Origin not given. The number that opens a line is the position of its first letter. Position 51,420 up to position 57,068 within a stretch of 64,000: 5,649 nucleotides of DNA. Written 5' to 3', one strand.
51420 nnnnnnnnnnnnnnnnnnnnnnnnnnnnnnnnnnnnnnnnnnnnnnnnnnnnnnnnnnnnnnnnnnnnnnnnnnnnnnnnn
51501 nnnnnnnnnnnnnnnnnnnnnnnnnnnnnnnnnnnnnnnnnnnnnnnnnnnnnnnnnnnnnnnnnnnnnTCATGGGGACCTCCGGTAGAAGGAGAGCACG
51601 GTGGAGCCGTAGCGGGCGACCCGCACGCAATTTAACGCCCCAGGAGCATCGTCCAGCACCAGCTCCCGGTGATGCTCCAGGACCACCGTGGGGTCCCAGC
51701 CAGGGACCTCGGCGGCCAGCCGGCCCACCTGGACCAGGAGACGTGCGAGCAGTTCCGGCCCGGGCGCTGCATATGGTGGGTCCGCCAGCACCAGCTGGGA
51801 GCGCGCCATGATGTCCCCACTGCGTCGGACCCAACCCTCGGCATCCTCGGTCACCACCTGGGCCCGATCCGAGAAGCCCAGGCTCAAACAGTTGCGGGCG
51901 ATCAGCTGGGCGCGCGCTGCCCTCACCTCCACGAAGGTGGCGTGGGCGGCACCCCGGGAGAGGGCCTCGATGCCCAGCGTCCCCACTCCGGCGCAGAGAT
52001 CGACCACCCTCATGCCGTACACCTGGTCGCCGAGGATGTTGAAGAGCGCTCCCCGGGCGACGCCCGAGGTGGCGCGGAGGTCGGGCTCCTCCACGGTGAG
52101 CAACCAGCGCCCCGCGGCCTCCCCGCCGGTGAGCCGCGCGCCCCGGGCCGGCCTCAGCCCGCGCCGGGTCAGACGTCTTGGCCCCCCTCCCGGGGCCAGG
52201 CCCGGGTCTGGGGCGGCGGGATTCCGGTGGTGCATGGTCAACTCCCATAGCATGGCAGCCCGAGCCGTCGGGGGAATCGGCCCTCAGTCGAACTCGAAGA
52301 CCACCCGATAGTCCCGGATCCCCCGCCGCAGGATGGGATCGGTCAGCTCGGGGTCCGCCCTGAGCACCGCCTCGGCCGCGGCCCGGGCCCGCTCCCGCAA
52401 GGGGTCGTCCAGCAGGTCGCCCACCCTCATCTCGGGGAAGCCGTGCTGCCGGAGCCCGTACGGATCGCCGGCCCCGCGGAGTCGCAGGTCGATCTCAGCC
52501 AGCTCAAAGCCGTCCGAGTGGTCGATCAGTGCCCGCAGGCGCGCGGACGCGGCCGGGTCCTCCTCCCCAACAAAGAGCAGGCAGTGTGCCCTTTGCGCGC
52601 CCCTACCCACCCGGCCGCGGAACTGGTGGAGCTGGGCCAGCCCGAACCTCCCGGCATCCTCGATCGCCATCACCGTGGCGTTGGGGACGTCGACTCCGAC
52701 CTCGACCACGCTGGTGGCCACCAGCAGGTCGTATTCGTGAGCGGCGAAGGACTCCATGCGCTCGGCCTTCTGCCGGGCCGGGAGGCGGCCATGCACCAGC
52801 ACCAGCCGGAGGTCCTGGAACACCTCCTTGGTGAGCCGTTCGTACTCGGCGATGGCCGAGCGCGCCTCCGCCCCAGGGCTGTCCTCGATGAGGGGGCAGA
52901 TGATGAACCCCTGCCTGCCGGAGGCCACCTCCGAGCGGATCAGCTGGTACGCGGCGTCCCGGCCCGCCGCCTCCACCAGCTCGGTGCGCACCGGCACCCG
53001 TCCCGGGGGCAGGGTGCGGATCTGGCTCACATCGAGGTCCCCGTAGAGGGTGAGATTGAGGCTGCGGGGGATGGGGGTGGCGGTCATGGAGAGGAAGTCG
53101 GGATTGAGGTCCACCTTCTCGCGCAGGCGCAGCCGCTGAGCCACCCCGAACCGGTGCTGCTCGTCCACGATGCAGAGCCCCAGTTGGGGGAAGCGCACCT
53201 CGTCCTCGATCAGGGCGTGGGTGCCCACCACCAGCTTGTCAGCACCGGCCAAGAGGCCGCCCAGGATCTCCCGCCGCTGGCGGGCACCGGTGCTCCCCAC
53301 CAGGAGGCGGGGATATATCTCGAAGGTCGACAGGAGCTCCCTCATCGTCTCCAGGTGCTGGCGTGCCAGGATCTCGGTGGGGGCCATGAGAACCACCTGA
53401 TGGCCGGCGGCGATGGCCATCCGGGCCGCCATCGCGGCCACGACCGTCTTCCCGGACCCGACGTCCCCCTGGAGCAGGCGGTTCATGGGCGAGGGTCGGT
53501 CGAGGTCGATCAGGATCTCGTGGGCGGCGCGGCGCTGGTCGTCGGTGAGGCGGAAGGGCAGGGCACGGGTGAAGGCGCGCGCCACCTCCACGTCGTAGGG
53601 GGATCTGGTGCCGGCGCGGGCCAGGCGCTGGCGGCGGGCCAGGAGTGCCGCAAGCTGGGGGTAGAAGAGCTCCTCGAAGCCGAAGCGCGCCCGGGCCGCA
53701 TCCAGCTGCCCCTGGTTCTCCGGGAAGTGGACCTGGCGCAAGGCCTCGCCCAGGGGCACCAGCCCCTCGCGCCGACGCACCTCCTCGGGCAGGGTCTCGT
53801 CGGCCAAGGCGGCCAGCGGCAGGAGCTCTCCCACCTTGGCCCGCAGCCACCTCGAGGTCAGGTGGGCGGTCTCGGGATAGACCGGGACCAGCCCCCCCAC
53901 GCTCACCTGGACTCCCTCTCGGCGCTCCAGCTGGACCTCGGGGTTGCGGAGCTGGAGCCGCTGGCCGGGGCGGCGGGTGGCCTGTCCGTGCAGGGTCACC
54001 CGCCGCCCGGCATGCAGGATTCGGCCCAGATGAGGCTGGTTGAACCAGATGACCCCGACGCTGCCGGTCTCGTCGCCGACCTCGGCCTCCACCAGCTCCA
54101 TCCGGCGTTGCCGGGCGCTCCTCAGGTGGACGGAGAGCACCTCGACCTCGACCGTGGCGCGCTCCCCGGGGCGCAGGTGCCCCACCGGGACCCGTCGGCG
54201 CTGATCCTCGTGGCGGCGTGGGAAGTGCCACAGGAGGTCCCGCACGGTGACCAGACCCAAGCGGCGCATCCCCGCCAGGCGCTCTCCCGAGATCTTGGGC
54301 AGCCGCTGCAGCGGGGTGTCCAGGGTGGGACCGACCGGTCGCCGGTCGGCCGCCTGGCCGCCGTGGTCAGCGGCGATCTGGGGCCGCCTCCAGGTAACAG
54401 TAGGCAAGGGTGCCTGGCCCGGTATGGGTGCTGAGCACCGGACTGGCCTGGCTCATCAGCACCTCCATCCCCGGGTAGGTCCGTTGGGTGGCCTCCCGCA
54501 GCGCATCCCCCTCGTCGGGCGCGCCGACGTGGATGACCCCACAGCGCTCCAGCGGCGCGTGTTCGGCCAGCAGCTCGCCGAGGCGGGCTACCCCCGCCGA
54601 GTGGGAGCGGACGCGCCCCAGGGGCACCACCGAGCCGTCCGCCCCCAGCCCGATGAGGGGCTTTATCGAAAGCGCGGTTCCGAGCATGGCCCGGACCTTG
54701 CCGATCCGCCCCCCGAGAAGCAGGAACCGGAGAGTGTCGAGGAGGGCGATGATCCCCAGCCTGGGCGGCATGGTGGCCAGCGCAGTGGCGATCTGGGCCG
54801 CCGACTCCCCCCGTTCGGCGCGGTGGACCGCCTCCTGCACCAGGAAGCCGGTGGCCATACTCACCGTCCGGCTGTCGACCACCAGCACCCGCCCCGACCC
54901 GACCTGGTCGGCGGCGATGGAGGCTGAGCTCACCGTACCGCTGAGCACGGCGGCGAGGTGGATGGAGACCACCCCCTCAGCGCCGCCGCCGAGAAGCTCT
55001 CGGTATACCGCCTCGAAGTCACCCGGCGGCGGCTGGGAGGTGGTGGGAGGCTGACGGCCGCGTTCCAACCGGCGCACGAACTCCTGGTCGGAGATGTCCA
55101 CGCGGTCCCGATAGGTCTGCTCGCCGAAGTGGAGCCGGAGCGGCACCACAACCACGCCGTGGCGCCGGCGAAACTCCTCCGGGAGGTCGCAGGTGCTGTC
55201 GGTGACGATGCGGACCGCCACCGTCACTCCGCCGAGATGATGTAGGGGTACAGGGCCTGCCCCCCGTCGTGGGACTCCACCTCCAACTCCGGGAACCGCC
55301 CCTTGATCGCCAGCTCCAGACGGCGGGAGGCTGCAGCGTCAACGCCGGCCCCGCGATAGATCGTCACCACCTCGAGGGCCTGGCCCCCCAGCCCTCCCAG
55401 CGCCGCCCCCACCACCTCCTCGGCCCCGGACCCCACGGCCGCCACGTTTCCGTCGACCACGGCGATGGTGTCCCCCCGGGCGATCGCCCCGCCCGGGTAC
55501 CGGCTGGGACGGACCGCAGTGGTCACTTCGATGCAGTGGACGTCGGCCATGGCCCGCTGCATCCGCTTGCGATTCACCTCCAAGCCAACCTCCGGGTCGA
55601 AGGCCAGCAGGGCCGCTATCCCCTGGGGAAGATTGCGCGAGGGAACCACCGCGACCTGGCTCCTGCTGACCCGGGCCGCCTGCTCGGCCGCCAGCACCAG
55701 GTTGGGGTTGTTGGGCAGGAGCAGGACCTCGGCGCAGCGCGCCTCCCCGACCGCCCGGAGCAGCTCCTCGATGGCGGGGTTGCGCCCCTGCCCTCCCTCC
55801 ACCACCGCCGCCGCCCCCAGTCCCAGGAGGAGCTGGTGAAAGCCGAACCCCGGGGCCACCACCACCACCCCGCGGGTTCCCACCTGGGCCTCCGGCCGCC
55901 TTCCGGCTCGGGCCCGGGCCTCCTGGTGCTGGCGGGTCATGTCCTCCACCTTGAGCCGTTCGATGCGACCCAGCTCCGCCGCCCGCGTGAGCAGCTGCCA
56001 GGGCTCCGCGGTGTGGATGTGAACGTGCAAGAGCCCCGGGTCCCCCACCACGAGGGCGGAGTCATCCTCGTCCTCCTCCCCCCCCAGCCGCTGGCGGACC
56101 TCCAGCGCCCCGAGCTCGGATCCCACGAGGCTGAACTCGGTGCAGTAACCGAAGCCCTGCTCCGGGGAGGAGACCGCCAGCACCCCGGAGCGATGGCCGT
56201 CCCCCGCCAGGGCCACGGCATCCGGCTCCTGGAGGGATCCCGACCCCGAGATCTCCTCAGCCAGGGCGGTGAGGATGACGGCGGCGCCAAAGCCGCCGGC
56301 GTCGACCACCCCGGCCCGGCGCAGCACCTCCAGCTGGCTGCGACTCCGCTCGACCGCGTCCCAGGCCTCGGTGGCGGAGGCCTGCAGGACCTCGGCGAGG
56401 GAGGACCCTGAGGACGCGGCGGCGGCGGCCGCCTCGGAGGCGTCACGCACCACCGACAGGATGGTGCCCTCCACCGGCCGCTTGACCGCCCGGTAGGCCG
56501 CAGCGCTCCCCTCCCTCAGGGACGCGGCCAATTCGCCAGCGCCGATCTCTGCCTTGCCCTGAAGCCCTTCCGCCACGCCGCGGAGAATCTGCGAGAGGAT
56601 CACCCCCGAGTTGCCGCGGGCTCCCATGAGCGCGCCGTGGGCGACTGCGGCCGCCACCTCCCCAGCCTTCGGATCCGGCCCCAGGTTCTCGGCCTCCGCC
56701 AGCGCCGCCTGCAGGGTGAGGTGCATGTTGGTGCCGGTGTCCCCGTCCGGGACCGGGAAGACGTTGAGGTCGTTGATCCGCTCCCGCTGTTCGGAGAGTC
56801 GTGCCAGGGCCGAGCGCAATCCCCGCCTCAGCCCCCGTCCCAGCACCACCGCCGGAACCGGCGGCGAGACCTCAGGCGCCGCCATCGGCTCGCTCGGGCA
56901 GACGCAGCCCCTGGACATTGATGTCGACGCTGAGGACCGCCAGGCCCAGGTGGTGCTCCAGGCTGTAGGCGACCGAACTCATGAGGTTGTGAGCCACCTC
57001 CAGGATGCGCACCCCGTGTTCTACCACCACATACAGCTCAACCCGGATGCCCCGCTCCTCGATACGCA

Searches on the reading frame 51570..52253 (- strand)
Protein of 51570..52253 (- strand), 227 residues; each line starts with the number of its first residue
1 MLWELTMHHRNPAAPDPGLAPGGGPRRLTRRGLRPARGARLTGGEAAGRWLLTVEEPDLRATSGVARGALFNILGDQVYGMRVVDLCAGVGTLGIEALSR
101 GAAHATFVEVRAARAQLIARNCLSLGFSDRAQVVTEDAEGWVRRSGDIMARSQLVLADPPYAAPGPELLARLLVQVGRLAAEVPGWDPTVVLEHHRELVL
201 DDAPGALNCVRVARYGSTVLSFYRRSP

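Call 65: search_protein_families(library=pfam, proteins=[window:51570-52253:-], max_evalue=0.001)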
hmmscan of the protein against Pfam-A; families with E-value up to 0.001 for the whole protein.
window:51570-52253:- (227 aa): 1 family
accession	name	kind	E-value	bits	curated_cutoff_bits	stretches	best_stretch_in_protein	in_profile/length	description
PF03602.21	Cons_hypoth95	-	1e-32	113.7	24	1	40-223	2-181/182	Conserved hypothetical protein 95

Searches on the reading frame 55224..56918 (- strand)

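Call 65: search_protein_families(library=pfam, proteins=[window:55224-56918:-], max_evalue=0.001)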
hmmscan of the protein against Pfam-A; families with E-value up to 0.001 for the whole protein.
window:55224-56918:- (564 aa): 3 families
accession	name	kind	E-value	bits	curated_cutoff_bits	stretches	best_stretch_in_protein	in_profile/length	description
PF13684.11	FakA-like_C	-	6.5e-61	205.9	23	1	350-564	1-216/216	Fatty acid kinase subunit A-like, C-terminal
PF02734.22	Dak2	-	3.8e-40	138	27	1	55-221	1-174/174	DAK2 domain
PF21645.3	FakA-like_M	-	4.9e-16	58.8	24.9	1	256-333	2-79/80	Fatty acid kinase subunit A-like, middle domain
